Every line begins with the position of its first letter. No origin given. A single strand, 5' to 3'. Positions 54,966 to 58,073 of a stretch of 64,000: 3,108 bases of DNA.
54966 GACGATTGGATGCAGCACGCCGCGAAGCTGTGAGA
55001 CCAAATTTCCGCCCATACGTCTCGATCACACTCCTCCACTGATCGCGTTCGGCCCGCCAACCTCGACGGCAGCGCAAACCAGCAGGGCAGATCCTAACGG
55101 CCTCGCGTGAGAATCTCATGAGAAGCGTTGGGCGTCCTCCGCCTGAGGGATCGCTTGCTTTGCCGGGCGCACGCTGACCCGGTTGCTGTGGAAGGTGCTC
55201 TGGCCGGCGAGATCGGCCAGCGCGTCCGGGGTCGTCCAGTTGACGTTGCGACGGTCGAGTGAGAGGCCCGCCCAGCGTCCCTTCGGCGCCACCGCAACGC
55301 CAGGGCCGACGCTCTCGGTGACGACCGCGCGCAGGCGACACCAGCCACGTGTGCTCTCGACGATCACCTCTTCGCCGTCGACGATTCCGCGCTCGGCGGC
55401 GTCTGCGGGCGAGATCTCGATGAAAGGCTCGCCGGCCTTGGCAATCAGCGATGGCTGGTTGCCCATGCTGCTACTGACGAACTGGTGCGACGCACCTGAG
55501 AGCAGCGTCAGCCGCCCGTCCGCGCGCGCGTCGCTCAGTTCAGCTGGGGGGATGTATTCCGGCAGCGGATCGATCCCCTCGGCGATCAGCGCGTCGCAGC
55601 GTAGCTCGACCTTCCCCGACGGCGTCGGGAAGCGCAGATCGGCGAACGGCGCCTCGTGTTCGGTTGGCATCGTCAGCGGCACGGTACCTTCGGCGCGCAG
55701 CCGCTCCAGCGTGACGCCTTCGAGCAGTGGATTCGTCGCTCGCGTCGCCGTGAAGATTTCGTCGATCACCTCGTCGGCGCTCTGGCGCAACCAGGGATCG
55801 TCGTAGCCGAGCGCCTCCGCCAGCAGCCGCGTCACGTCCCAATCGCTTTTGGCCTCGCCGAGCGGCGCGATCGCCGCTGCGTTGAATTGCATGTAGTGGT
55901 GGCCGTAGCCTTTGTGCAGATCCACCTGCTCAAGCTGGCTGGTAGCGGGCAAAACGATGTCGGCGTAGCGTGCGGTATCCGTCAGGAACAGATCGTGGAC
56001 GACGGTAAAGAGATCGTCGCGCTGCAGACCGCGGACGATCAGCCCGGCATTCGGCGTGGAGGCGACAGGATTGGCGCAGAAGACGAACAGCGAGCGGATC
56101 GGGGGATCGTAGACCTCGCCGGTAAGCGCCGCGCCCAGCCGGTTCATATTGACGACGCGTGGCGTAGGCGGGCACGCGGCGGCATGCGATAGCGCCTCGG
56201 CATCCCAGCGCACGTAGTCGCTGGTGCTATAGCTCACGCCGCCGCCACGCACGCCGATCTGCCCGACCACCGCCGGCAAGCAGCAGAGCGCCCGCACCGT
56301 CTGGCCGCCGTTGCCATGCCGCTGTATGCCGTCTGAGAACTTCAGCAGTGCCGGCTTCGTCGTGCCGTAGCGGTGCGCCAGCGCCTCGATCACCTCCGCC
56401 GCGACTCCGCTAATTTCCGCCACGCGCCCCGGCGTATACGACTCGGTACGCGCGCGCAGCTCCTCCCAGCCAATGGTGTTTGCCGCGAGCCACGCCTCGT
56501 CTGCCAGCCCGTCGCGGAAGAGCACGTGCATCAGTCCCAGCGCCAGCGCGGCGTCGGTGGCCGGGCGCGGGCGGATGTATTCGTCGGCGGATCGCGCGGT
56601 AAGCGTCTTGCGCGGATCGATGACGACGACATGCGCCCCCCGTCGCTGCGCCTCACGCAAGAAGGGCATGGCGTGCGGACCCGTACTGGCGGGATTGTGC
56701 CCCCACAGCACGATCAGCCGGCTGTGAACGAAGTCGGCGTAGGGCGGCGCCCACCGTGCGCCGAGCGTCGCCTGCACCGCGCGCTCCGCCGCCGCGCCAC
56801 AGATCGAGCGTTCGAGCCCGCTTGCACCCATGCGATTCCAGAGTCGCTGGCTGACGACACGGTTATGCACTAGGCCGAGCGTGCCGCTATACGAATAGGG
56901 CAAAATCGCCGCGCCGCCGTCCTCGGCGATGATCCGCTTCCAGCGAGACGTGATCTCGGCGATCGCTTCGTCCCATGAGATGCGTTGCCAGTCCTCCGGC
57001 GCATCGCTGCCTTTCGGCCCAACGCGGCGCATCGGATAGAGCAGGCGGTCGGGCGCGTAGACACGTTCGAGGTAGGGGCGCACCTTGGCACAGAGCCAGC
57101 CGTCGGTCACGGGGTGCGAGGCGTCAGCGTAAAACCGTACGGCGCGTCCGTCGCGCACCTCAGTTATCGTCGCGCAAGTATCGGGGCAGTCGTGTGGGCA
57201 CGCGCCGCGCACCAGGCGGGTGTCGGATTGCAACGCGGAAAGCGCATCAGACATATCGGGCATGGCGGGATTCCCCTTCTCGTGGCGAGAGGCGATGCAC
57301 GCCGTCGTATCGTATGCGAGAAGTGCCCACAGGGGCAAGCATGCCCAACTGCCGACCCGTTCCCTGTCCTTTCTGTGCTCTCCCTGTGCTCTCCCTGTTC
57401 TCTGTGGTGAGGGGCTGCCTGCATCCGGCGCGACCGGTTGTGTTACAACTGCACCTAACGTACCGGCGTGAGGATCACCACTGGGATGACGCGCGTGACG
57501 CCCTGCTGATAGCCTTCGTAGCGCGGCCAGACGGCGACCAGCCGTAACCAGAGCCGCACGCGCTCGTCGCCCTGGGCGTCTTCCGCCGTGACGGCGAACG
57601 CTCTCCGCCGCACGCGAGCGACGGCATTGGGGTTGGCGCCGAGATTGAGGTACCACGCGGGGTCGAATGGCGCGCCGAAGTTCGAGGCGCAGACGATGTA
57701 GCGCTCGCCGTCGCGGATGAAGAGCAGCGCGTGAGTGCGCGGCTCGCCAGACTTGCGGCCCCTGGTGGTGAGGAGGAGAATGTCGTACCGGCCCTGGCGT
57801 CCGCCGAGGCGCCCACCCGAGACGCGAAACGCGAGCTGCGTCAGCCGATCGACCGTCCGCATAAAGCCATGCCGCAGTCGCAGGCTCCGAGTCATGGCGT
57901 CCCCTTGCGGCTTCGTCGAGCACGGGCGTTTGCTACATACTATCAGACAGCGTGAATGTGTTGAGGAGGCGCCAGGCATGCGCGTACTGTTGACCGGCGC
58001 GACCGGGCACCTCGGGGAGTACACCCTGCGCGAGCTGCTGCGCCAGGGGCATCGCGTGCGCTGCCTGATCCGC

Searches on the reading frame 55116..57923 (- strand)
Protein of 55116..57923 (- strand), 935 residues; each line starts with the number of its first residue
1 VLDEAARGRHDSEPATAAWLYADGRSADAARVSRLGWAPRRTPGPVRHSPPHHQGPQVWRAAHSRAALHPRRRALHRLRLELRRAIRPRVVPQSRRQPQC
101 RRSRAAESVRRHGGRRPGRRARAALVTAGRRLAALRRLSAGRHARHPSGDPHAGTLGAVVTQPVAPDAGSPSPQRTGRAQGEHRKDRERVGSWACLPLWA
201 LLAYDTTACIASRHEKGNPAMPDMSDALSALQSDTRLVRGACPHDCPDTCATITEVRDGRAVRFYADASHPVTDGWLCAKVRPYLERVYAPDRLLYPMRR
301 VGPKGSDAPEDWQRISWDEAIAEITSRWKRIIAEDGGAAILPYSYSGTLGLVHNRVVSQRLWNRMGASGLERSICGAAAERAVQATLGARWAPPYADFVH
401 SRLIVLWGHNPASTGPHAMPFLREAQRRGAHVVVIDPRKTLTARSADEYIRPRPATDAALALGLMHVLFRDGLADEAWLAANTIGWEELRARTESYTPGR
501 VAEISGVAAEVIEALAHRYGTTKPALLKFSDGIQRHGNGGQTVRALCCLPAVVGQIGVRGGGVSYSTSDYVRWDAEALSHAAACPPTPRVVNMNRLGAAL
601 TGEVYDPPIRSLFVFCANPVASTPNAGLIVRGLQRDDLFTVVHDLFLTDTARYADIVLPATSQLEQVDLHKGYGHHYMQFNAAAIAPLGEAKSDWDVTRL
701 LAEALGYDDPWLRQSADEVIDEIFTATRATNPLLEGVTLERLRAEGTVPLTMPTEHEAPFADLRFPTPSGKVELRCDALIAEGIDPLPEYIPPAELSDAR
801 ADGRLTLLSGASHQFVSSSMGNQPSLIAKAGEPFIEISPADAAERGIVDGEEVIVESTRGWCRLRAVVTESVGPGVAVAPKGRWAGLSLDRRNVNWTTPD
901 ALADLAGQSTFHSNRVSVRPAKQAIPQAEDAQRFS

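Call 66: search_protein_families(library=ncbifam, proteins=[window:55116-57923:-], max_evalue=1e-20)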
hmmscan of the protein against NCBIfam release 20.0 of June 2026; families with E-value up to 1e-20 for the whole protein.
window:55116-57923:- (935 aa): 19 families
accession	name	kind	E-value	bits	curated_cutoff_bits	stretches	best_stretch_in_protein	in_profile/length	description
TIGR01591.1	Fdh-alpha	equivalog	4.9e-87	292.6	666.25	2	242-564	3-319/672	formate dehydrogenase subunit alpha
TIGR02166.1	dmsA_ynfE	subfamily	4.2e-84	283.1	777.7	1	229-919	36-792/794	DMSO/selenate family reductase complex A subunit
NF047855.1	AssmNtatRedNasC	equivalog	3.7e-75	253.6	1100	2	236-563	19-343/708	assimilatory nitrate reductase catalytic subunit NasC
TIGR00509.1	bisC_fam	subfamily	1.5e-64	218.6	1017.55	1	254-909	9-736/772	molybdopterin guanine dinucleotide-containing S/N-oxide reductase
TIGR03479.1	DMSO_red_II_alp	subfamily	1.5e-59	202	984.75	1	248-482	68-306/913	molybdopterin-dependent oxidoreductase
NF011566.1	PRK14990.1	exception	4.4e-57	193.7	1600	1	224-890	45-779/814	dimethylsulfoxide reductase subunit A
NF041885.1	selenate_YnfE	exception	1.7e-56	191.5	1675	1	232-891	43-769/805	selenate/tellurate reductase subunit YnfE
NF012032.0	PRK15488.1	equivalog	2.5e-56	191.1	694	1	229-562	35-361/759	thiosulfate reductase PhsA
NF041884.1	selenate_YnfF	exception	1.8e-53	181.6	1650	1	230-886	38-757/798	selenate/tellurate reductase subunit YnfF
NF041323.1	Nitr_red_NasA_Halo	equivalog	9.3e-37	126.9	1000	1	266-563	25-312/673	assimilatory nitrate reductase NasA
NF041783.2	mnquin_red_QrcB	equivalog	1.4e-31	109.4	440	1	246-708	60-506/695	menaquinone reductase molybdopterin-binding-like subunit QrcB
TIGR01553.1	formate-DH-alph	equivalog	1.9e-31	108.7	814.2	0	258-471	71-292/1009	formate dehydrogenase-N subunit alpha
NF011682.0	PRK15102.1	equivalog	3.2e-31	108.2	909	0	429-567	257-401/829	trimethylamine-N-oxide reductase TorA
TIGR02164.1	torA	equivalog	9.7e-29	100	1465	0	429-567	253-397/824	trimethylamine-N-oxide reductase TorA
NF041513.1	formate_DH_Act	exception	4.6e-26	90.9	1400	0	216-473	20-285/1067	formate dehydrogenase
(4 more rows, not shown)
